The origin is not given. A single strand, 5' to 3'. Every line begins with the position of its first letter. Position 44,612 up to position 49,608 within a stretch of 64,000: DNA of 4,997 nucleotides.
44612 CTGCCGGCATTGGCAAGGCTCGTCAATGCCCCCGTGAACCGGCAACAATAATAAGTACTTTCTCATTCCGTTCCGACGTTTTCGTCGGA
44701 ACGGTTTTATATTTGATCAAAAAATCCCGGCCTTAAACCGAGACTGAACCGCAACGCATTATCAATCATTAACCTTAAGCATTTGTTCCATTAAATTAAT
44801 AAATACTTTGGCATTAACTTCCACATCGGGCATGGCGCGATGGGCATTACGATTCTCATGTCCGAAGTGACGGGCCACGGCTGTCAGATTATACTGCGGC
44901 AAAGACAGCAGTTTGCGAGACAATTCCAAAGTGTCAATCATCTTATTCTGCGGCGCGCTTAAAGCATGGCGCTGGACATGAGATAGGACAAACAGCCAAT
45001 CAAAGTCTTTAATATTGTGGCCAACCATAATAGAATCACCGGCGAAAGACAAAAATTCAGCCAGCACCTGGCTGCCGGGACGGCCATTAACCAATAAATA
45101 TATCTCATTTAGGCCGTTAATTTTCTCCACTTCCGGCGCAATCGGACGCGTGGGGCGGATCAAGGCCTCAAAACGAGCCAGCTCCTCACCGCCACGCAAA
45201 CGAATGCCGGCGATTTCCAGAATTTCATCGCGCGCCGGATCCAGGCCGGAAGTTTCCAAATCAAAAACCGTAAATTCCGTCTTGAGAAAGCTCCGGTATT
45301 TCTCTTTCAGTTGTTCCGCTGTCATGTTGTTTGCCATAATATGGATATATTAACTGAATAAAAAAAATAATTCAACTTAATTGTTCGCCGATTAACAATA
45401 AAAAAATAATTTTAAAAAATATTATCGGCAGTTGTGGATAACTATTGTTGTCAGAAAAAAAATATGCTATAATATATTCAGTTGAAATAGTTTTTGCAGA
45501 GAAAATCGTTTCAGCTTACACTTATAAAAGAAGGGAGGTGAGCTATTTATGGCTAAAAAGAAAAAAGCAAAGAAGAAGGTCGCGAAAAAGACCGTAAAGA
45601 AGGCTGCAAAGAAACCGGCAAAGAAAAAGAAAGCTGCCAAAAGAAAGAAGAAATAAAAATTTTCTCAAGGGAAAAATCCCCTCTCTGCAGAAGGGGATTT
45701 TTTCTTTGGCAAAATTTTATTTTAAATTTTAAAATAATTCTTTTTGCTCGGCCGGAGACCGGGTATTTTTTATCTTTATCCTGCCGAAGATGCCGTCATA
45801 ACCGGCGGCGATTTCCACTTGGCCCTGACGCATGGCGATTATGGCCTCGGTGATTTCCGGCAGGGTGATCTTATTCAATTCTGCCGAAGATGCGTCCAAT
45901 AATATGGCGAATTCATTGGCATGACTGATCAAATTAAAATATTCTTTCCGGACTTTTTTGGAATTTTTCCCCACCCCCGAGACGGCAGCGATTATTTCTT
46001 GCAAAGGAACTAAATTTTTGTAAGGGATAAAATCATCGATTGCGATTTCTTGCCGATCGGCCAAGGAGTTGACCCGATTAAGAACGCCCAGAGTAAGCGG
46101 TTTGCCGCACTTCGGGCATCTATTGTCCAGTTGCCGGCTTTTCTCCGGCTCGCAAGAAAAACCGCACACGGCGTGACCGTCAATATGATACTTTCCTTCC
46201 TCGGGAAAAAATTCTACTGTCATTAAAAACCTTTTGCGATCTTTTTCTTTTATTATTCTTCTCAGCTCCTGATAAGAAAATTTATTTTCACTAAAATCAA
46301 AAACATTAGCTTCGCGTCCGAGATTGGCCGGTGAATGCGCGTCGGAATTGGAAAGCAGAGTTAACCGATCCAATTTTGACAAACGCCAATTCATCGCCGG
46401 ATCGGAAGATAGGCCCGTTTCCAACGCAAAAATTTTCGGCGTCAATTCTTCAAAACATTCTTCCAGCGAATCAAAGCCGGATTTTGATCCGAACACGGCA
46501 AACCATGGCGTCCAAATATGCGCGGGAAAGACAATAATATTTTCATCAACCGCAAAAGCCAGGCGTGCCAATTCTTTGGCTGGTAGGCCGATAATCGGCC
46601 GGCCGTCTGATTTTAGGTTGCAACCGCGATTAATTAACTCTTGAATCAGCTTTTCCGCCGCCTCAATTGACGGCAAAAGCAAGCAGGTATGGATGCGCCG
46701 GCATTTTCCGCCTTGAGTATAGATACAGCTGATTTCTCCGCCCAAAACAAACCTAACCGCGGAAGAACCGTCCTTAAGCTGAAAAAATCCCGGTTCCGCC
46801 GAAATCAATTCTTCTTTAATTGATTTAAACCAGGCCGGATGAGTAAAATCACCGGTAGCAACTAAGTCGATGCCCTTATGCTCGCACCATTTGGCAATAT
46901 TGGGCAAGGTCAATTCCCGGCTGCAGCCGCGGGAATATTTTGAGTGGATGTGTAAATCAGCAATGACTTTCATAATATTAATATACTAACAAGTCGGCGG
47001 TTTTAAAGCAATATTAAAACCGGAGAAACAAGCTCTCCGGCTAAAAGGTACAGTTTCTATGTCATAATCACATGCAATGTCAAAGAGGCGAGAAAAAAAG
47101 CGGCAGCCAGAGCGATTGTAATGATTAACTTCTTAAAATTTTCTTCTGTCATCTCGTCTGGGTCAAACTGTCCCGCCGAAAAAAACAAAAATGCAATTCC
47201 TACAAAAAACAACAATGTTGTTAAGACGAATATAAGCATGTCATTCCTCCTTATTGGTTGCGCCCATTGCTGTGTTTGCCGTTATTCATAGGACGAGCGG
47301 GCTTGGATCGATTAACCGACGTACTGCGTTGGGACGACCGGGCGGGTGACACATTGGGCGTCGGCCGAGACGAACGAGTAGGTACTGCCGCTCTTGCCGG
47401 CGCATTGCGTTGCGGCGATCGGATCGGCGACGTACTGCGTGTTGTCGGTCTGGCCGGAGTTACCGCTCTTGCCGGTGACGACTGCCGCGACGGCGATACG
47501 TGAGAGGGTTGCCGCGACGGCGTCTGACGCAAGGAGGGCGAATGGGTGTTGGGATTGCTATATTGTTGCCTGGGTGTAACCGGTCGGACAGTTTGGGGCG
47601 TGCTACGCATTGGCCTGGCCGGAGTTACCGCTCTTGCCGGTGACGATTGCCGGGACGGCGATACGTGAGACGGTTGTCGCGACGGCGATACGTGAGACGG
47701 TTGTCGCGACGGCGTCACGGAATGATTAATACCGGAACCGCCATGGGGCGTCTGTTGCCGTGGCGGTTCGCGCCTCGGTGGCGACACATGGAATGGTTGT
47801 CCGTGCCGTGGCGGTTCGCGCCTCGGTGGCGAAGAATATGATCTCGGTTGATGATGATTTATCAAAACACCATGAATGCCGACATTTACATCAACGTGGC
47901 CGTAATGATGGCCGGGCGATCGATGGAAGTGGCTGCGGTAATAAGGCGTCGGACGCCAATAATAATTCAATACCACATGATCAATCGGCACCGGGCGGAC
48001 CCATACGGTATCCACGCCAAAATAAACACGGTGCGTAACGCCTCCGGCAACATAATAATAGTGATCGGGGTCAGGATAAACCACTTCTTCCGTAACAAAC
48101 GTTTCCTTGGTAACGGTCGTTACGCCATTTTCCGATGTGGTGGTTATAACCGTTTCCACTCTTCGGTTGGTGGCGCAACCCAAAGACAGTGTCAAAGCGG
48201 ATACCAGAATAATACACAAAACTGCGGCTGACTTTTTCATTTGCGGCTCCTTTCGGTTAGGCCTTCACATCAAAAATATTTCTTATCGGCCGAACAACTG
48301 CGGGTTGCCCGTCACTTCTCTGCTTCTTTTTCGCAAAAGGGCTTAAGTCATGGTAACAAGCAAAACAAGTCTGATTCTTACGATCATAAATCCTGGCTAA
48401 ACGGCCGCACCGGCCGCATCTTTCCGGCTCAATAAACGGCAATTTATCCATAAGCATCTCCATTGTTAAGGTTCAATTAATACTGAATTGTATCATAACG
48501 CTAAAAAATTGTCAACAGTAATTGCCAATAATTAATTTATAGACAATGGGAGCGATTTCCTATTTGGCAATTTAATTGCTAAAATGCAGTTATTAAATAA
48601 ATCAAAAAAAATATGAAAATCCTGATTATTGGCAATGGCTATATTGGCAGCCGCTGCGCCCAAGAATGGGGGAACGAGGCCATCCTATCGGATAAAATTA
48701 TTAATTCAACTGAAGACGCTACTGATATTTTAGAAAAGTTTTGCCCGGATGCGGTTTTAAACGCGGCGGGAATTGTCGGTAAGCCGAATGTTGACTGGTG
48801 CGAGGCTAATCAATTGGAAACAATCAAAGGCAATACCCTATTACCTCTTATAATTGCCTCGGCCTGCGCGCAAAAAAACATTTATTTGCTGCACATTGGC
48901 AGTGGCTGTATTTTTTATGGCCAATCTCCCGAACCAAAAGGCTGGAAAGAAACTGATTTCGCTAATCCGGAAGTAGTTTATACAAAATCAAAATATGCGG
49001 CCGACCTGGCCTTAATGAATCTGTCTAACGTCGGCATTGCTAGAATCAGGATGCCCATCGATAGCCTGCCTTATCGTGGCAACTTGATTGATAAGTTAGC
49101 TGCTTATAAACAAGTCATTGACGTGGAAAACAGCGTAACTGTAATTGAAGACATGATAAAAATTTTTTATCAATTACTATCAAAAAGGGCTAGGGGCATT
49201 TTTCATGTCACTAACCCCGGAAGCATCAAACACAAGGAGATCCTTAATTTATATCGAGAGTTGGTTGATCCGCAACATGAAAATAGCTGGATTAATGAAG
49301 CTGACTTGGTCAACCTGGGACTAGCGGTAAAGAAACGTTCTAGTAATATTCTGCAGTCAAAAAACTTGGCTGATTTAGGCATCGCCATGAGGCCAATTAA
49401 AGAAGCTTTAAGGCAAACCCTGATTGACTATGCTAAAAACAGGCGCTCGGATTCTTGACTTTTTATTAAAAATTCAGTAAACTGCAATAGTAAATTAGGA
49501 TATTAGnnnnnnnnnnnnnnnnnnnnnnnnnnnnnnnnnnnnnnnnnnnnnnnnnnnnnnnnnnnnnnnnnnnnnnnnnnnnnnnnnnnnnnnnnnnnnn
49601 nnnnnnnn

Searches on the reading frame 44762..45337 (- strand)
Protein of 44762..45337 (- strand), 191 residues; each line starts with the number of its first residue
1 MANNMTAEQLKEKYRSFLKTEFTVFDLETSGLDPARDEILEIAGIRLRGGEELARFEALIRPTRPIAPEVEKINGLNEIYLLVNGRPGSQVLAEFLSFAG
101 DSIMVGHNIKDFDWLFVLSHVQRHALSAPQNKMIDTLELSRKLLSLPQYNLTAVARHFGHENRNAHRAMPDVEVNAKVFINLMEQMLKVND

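Call 10: search_protein_families(library=pfam, proteins=[window:44762-45337:-], max_evalue=0.001)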
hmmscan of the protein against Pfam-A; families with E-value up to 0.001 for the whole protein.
window:44762-45337:- (191 aa): 3 families
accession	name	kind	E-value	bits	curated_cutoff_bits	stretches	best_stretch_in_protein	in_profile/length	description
PF00929.31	RNase_T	-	1.1e-28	101.3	24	1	24-179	2-164/164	Exonuclease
PF13482.12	RNase_H_2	-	6.7e-07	29.8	22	1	25-164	3-119/165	RNase_H superfamily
PF03104.25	DNA_pol_B_exo1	-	4e-05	23.6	23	1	24-122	68-180/242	DNA polymerase family B, exonuclease domain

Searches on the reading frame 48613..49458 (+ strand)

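Call 11: search_protein_families(library=pfam, proteins=[window:48613-49458:+], max_evalue=0.001)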
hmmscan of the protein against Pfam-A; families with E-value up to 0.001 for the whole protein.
window:48613-49458:+ (281 aa): 2 families
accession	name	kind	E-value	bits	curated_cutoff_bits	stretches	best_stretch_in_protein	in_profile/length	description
PF04321.23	RmlD_sub_bind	-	8.8e-16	58.2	27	1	1-270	1-282/287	RmlD substrate binding domain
PF01370.27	Epimerase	-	1.9e-10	41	20.9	1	31-136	51-155/240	NAD dependent epimerase/dehydratase family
